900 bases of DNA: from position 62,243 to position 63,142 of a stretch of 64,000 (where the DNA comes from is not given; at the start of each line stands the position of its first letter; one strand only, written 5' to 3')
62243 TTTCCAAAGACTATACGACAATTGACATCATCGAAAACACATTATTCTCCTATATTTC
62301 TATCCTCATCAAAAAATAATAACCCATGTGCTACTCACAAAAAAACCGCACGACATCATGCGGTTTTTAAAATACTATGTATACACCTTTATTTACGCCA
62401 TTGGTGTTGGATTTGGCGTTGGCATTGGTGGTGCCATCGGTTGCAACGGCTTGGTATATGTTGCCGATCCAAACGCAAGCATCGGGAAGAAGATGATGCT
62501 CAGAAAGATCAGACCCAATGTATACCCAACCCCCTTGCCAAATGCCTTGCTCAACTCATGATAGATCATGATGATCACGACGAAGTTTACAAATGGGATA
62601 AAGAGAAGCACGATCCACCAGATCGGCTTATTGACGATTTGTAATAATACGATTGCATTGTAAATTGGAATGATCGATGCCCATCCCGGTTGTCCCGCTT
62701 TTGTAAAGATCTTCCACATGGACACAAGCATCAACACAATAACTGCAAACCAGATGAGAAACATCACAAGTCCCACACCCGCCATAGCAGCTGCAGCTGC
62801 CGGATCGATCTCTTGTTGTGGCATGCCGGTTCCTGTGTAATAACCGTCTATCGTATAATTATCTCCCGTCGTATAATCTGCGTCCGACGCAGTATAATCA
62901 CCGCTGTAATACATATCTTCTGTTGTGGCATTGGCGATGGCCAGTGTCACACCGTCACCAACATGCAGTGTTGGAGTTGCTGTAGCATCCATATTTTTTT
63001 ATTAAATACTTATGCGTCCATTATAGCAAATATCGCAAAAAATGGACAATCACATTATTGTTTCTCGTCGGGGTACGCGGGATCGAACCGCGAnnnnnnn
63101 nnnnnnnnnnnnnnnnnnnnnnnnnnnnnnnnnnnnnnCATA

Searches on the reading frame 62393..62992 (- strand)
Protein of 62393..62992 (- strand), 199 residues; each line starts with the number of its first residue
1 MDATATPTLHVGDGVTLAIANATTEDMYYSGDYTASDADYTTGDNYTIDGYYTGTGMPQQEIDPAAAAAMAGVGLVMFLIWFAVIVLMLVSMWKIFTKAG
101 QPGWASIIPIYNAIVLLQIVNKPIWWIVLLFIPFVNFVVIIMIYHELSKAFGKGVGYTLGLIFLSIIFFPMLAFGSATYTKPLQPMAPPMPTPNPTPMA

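Call 79: search_protein_families(library=pfam, proteins=[window:62393-62992:-], max_evalue=0.0001)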
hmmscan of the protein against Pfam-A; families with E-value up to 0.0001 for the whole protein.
window:62393-62992:- (199 aa): 1 family
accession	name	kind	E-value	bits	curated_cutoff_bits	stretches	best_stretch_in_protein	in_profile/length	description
PF18936.5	DUF5684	-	1.9e-27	96.1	27.4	1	104-182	1-81/81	Family of unknown function (DUF5684)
